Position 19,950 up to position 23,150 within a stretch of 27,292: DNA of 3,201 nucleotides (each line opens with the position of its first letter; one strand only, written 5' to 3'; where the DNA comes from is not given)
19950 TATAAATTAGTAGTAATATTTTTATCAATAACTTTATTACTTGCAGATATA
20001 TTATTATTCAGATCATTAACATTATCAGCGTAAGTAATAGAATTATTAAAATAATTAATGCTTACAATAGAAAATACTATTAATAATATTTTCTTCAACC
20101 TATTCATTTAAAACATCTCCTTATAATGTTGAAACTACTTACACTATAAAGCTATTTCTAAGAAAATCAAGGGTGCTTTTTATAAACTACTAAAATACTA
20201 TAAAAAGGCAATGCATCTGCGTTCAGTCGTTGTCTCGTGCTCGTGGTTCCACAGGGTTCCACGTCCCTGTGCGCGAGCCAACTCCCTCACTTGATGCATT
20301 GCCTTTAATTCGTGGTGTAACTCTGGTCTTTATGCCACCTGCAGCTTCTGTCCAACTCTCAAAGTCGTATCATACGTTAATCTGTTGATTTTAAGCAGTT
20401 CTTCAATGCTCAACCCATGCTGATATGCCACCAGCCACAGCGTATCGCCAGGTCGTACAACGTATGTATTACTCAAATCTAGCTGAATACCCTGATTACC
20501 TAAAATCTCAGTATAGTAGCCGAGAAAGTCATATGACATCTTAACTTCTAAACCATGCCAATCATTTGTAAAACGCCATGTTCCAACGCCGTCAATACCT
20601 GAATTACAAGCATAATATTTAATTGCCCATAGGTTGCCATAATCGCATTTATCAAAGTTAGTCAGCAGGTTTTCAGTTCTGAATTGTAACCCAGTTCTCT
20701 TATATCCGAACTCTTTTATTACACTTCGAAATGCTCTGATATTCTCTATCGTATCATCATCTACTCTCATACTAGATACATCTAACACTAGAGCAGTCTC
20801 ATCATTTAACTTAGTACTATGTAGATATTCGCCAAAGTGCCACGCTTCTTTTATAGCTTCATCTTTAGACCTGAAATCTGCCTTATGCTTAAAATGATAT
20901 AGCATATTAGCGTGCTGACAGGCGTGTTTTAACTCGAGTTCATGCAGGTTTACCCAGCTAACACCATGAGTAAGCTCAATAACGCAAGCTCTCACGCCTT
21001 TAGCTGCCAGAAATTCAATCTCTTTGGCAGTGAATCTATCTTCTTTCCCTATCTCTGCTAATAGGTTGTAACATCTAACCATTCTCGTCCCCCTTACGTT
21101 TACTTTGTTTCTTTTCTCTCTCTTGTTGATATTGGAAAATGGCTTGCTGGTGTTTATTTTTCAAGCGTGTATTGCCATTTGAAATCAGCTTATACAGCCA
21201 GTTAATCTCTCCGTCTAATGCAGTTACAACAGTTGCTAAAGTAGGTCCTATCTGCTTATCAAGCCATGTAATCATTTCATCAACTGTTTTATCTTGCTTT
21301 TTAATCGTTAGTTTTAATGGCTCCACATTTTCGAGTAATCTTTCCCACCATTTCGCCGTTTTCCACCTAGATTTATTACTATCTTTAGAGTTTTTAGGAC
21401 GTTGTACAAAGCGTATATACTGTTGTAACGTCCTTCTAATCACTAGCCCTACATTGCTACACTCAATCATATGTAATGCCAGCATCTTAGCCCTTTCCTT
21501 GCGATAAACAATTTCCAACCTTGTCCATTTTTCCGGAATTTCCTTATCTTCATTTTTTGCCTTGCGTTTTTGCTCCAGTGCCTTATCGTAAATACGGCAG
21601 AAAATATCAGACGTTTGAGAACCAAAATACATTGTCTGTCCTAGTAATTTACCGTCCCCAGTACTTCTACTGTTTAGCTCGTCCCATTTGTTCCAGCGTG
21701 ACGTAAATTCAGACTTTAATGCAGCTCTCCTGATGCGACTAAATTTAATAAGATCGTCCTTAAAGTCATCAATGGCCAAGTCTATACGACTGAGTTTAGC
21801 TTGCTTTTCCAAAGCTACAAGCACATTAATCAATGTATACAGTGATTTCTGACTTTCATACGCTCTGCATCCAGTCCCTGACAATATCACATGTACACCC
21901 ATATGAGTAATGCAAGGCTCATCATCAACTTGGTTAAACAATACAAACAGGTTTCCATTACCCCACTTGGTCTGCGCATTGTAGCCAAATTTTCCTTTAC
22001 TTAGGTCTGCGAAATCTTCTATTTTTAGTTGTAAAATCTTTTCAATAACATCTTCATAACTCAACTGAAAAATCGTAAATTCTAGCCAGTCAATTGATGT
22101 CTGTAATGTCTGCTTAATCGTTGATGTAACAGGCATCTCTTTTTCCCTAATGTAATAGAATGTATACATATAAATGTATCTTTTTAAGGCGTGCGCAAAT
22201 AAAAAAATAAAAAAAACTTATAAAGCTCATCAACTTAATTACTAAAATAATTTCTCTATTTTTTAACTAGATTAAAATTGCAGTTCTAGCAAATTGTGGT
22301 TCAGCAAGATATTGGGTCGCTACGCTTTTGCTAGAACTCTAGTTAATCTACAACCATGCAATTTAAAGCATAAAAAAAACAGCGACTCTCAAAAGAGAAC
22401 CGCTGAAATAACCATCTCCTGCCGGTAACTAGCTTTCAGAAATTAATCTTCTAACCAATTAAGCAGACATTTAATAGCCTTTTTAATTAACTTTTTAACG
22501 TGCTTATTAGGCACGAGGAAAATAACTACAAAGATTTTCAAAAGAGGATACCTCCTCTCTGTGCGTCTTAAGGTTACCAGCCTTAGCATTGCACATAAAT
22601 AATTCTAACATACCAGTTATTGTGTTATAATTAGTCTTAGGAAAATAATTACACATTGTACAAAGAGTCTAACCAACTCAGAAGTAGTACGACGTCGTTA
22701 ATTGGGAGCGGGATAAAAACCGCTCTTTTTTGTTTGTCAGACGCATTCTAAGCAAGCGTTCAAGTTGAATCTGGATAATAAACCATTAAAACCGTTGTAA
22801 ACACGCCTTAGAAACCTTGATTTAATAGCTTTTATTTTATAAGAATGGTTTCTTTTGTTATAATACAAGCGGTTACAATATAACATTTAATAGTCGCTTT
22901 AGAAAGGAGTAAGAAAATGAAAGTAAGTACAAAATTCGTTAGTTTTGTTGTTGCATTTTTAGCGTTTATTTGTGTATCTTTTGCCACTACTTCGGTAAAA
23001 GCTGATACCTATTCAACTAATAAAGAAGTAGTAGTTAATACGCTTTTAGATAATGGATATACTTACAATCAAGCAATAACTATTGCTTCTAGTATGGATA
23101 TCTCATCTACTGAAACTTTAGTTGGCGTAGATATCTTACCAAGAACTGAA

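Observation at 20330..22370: Rep_trans-family gene coupled to a GH25-LysM muramidase, with its upstream IR-containing region present in three copies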

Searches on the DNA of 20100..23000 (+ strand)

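Call 7: search_dna_similar(query=window:20100-23000:+, collection=plasmids, mode=near, max_rows=25)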
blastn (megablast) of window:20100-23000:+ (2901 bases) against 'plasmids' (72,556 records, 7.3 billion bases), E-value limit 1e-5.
Records with a match: 24; places in all: 50; records where one place covers at least 80% of the query: 3.
Best place of each record, by identity: >=99% 1; 95-99% 2; 90-95% 4; 80-90% 17.
By first word of the organism name: Ligilactobacillus 24.
By predicted mobility (MOB-suite, as given by PLSDB): non-mobilizable 21; mobilizable 3.
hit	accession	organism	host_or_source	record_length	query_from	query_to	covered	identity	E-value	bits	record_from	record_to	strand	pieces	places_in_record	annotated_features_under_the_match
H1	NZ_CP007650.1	Ligilactobacillus salivarius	swine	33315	92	2901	97%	92.3%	0e+0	3975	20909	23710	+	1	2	replication initiation factor domain-containing protein | LysM peptidoglycan-binding domain-containing protein | hypothetical protein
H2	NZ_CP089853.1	Ligilactobacillus salivarius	Pig,faecal sample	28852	100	2901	97%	92.0%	0e+0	3923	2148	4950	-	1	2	replication initiation factor domain-containing protein | LysM peptidoglycan-binding domain-containing protein | hypothetical protein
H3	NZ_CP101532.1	Ligilactobacillus salivarius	Xinyang black-feather laying hens,mixed ...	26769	100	2560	85%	90.2%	0e+0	3208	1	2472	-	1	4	replication initiation factor domain-containing protein | LysM peptidoglycan-binding domain-containing protein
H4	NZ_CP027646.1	Ligilactobacillus salivarius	hen,single cell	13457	191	2037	64%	88.1%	0e+0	2194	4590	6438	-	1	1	replication initiation factor domain-containing protein | LysM peptidoglycan-binding domain-containing protein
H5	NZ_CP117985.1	Ligilactobacillus salivarius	cell culture,raw chicken meat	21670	1457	2817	47%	95.6%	0e+0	2182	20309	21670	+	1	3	replication initiation factor domain-containing protein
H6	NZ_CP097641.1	Ligilactobacillus salivarius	Sinocyclocheilus grahami,Pure ...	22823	100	1175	37%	88.2%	0e+0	1279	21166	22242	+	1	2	LysM peptidoglycan-binding domain-containing protein | hypothetical protein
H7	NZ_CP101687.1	Ligilactobacillus salivarius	Yunnan Silkie Chicken,Pure culture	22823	100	1175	37%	88.2%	0e+0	1279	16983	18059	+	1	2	LysM peptidoglycan-binding domain-containing protein | hypothetical protein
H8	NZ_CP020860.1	Ligilactobacillus salivarius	piglet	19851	2160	2901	26%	99.5%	0e+0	1349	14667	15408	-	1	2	hypothetical protein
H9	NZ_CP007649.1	Ligilactobacillus salivarius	swine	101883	97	904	28%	90.1%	0e+0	1050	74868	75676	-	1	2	LysM peptidoglycan-binding domain-containing protein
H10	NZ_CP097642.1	Ligilactobacillus salivarius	Sinocyclocheilus grahami,Pure ...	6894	2247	2734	17%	96.3%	0e+0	798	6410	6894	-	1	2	none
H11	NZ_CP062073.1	Ligilactobacillus salivarius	swine,cell culture,feces,feces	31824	2012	2389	13%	86.9%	2e-114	422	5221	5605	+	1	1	hypothetical protein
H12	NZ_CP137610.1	Ligilactobacillus salivarius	cell culture,the intestine of a broiler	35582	2016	2389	13%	85.8%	1e-105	392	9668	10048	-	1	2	hypothetical protein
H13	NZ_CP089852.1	Ligilactobacillus salivarius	Pig,faecal sample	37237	2012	2734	12%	82.1%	1e-45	283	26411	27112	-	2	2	none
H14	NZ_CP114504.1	Ligilactobacillus salivarius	Meles meles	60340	2271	2427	5%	86.1%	1e-36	163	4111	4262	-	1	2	none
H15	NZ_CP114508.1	Ligilactobacillus salivarius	Meles meles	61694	2271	2427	5%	86.1%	1e-36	163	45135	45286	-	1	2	none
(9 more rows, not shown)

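Call 29: get_annotated_region(hit=H1, flank=6000)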
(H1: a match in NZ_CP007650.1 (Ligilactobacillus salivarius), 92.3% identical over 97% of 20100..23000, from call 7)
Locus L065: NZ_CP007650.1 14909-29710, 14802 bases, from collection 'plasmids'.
description: Ligilactobacillus salivarius strain JCM1046 plasmid pCTN1046, complete sequence
organism: Ligilactobacillus salivarius (NCBI taxid 1624)
taxonomy: Bacteria; Bacillota; Bacilli; Lactobacillales; Lactobacillaceae; Ligilactobacillus; Ligilactobacillus salivarius
host: -; source: swine; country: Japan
typing (MOB-suite, as given by PLSDB): mobilizable; replicon rep_cluster_530; relaxase MOBT
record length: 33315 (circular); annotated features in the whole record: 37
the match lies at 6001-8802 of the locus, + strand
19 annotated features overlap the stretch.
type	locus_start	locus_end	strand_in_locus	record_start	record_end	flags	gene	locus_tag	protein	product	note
CDS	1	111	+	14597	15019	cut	-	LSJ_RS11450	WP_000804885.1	sigma-70 family RNA polymerase sigma factor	GO:0006352 - DNA-templated transcription initiation [Evidence IEA]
CDS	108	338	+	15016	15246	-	-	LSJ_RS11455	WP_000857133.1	helix-turn-helix domain-containing protein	-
CDS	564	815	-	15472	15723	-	-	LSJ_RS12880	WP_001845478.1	hypothetical protein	-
CDS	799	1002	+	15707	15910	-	-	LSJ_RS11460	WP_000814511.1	excisionase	-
CDS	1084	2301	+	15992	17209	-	-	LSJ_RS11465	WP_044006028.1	tyrosine-type recombinase/integrase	GO:0015074 - DNA integration [Evidence IEA]; GO:0006310 - DNA recombination [Evidence IEA]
CDS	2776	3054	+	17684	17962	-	-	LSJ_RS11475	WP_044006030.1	hypothetical protein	-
CDS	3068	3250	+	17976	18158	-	-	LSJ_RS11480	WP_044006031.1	hypothetical protein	-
CDS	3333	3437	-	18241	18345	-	-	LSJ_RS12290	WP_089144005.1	enterocin L50 family leaderless bacteriocin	-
CDS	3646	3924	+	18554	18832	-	-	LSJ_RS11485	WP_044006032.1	DUF2089 family protein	-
CDS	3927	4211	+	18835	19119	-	-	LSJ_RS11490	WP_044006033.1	hypothetical protein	-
CDS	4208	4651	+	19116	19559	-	-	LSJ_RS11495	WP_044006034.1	PH domain-containing protein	-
CDS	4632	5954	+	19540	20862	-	-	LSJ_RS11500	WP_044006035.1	PH domain-containing protein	-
CDS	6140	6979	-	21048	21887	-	-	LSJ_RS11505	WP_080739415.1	LysM peptidoglycan-binding domain-containing protein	-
CDS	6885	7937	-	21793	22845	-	-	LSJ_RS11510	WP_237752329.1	replication initiation factor domain-containing protein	GO:0006270 - DNA replication initiation [Evidence IEA]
CDS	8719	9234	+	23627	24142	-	-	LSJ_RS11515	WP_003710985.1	hypothetical protein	-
CDS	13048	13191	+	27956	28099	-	-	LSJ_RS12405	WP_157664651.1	hypothetical protein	-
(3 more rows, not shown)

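Call 30: get_annotated_region(hit=H4, flank=6000)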
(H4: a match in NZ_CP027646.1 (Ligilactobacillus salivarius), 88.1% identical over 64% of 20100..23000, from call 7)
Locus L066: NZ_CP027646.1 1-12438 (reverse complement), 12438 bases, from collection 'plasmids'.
description: Ligilactobacillus salivarius strain IBB3154 plasmid pIBB3154_2, complete sequence
organism: Ligilactobacillus salivarius (NCBI taxid 1624)
taxonomy: Bacteria; Bacillota; Bacilli; Lactobacillales; Lactobacillaceae; Ligilactobacillus; Ligilactobacillus salivarius
host: -; source: hen,single cell; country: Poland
typing (MOB-suite, as given by PLSDB): non-mobilizable; replicon rep_cluster_530
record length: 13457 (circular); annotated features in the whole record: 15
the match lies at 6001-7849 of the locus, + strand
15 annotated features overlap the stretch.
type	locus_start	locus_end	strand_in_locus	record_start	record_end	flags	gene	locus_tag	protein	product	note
CDS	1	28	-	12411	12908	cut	-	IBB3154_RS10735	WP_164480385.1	hypothetical protein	-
CDS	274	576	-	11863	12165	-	-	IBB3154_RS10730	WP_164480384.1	hypothetical protein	-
CDS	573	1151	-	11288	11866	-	-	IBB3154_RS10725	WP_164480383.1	recombinase family protein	GO:0006310 - DNA recombination [Evidence IEA]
CDS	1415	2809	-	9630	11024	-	dcm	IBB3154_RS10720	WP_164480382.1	DNA (cytosine-5-)-methyltransferase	GO:0006304 - DNA modification [Evidence IEA]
CDS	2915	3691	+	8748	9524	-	-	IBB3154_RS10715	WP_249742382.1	SinI family restriction endonuclease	GO:0009307 - DNA restriction-modification system [Evidence IEA]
CDS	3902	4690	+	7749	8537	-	-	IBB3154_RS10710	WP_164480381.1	hypothetical protein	-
CDS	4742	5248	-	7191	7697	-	-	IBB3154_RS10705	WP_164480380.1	TIR domain-containing protein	-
CDS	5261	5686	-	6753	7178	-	-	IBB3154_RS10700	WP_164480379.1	hypothetical protein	-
CDS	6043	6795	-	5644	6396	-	-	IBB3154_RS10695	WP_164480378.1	LysM peptidoglycan-binding domain-containing protein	-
CDS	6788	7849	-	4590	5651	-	-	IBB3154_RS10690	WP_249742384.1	replication initiation factor domain-containing protein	GO:0006270 - DNA replication initiation [Evidence IEA]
CDS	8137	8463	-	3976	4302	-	-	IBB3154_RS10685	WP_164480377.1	single-stranded DNA-binding protein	-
CDS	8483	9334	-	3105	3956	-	-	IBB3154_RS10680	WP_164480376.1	site-specific integrase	GO:0015074 - DNA integration [Evidence IEA]; GO:0006310 - DNA recombination [Evidence IEA]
CDS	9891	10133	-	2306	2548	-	-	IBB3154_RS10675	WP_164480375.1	DUF2922 domain-containing protein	-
CDS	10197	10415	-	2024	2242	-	-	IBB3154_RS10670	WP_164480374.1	hypothetical protein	-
CDS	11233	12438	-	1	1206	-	-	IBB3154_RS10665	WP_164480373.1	RepB family plasmid replication initiator protein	GO:0006270 - DNA replication initiation [Evidence IEA]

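Call 33: get_annotated_region(hit=H11, flank=4000)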
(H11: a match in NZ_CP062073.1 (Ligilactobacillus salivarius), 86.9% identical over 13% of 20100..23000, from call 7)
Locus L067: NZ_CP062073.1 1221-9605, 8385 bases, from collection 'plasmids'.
description: Ligilactobacillus salivarius strain ZLp4b plasmid unnamed2, complete sequence
organism: Ligilactobacillus salivarius (NCBI taxid 1624)
taxonomy: Bacteria; Bacillota; Bacilli; Lactobacillales; Lactobacillaceae; Ligilactobacillus; Ligilactobacillus salivarius
host: -; source: swine,cell culture,feces,feces; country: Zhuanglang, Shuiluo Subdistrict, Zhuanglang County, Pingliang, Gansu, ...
typing (MOB-suite, as given by PLSDB): non-mobilizable; replicon rep_cluster_530
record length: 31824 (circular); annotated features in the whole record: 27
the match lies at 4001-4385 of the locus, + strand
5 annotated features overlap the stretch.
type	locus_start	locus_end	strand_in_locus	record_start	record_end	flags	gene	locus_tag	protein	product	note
CDS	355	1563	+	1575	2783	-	-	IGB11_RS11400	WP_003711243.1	RepB family plasmid replication initiator protein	GO:0006270 - DNA replication initiation [Evidence IEA]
CDS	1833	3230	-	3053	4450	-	-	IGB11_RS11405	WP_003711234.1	RNA-guided endonuclease TnpB family protein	-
CDS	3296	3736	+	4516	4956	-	tnpA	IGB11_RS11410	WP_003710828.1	IS200/IS605 family transposase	-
CDS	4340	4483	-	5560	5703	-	-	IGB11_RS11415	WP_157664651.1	hypothetical protein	-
CDS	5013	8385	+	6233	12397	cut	-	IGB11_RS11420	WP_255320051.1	YSIRK-type signal peptide-containing protein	-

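Call 47: get_annotated_region(hit=H2, flank=3000)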
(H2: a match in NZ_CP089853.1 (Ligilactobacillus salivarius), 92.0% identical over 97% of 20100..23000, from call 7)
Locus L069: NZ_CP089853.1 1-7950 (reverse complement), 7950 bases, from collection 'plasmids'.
description: Ligilactobacillus salivarius strain BNS11 plasmid pBNS11-29kb, complete sequence
organism: Ligilactobacillus salivarius (NCBI taxid 1624)
taxonomy: Bacteria; Bacillota; Bacilli; Lactobacillales; Lactobacillaceae; Ligilactobacillus; Ligilactobacillus salivarius
host: -; source: Pig,faecal sample; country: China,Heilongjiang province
typing (MOB-suite, as given by PLSDB): non-mobilizable; replicon rep_cluster_530
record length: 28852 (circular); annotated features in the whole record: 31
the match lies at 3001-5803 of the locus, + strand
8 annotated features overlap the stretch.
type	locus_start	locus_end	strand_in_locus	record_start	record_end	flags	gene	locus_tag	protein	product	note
CDS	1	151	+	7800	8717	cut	bcrA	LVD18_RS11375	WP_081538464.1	bacitracin ABC transporter ATP-binding protein BcrA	-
CDS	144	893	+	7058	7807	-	-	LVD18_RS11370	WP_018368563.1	ABC transporter permease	-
CDS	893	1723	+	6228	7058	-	bcrD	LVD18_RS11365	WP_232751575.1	bacitracin resistance undecaprenyl-diphosphatase BcrD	-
CDS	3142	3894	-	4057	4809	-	-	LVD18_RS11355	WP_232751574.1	LysM peptidoglycan-binding domain-containing protein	-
CDS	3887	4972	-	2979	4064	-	-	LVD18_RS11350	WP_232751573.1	replication initiation factor domain-containing protein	GO:0006270 - DNA replication initiation [Evidence IEA]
CDS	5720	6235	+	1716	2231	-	-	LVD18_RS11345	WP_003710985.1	hypothetical protein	-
CDS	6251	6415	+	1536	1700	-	-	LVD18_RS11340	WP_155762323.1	hypothetical protein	-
CDS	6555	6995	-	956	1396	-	tnpA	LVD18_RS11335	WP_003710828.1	IS200/IS605 family transposase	-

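Call 48: get_annotated_region(hit=H3, flank=3000)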
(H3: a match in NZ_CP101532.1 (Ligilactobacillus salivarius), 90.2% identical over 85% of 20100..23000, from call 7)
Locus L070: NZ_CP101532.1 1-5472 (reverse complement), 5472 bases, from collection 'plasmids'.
description: Ligilactobacillus salivarius strain SNK-6 plasmid p2, complete sequence
organism: Ligilactobacillus salivarius (NCBI taxid 1624)
taxonomy: Bacteria; Bacillota; Bacilli; Lactobacillales; Lactobacillaceae; Ligilactobacillus; Ligilactobacillus salivarius
host: -; source: Xinyang black-feather laying hens,mixed culture,ileum; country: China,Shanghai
typing (MOB-suite, as given by PLSDB): mobilizable; replicon rep_cluster_1118,rep_cluster_530; relaxase MOBV
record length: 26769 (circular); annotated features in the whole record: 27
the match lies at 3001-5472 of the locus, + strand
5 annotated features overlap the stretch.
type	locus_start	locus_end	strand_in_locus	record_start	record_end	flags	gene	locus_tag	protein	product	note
CDS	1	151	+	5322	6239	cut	bcrA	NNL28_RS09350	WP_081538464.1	bacitracin ABC transporter ATP-binding protein BcrA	-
CDS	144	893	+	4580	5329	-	-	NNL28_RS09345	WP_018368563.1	ABC transporter permease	-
CDS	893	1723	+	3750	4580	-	bcrD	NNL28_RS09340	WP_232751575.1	bacitracin resistance undecaprenyl-diphosphatase BcrD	-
CDS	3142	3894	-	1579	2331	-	-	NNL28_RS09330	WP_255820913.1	LysM peptidoglycan-binding domain-containing protein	-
CDS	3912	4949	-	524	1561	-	-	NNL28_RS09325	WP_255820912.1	replication initiation factor domain-containing protein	GO:0006270 - DNA replication initiation [Evidence IEA]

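Call 58: search_dna_similar(query=window:22235-22375:-, collection=plasmids, mode=distant, max_rows=60, max_evalue=0.001)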
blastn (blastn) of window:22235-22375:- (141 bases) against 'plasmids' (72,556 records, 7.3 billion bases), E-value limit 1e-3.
Records with a match: 11; places in all: 20; records where one place covers at least 80% of the query: 10.
Best place of each record, by identity: >=99% 4; 95-99% 1; 90-95% 5; 80-90% 1.
By first word of the organism name: Ligilactobacillus 11.
By predicted mobility (MOB-suite, as given by PLSDB): non-mobilizable 8; mobilizable 3.
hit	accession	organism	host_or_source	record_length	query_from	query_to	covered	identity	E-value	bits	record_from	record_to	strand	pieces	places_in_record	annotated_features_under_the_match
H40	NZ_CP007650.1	Ligilactobacillus salivarius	swine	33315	1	141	100%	100.0%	9e-66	255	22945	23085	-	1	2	none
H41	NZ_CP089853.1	Ligilactobacillus salivarius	Pig,faecal sample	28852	1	141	100%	100.0%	9e-66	255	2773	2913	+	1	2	none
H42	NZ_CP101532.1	Ligilactobacillus salivarius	Xinyang black-feather laying hens,mixed ...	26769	1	141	100%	100.0%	9e-66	255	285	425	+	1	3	none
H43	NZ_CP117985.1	Ligilactobacillus salivarius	cell culture,raw chicken meat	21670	1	141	100%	100.0%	9e-66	255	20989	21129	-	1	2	none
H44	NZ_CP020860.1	Ligilactobacillus salivarius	piglet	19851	1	141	100%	92.9%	4e-52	210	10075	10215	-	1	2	none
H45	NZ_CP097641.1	Ligilactobacillus salivarius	Sinocyclocheilus grahami,Pure ...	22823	1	141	100%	92.9%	4e-52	210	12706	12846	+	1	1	none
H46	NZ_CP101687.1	Ligilactobacillus salivarius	Yunnan Silkie Chicken,Pure culture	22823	1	141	100%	92.9%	4e-52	210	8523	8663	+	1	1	none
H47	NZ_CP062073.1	Ligilactobacillus salivarius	swine,cell culture,feces,feces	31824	1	141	100%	92.9%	4e-52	210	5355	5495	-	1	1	none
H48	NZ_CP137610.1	Ligilactobacillus salivarius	cell culture,the intestine of a broiler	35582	1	139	99%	92.9%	1e-50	205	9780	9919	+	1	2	none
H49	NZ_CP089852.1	Ligilactobacillus salivarius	Pig,faecal sample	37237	15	139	89%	88.8%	6e-37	160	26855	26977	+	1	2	none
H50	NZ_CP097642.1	Ligilactobacillus salivarius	Sinocyclocheilus grahami,Pure ...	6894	33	119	62%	95.4%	5e-31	140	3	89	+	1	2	none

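Call 67: search_dna_similar(query=window:20215-20300:-, collection=plasmids, mode=distant, max_rows=25, max_evalue=0.01)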
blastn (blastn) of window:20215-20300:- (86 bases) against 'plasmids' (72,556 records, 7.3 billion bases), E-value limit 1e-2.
Records with a match: 3; places in all: 4; records where one place covers at least 80% of the query: 3.
Best place of each record, by identity: 95-99% 2; 60-80% 1.
By first word of the organism name: Ligilactobacillus 3.
By predicted mobility (MOB-suite, as given by PLSDB): non-mobilizable 2; mobilizable 1.
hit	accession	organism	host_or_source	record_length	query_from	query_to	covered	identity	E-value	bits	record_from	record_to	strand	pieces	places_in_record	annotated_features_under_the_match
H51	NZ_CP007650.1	Ligilactobacillus salivarius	swine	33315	1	86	100%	98.8%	1e-34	151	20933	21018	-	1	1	none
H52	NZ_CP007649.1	Ligilactobacillus salivarius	swine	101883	1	86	100%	97.7%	2e-33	147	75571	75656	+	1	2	none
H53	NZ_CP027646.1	Ligilactobacillus salivarius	hen,single cell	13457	5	86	95%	75.6%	2e-6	57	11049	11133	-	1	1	none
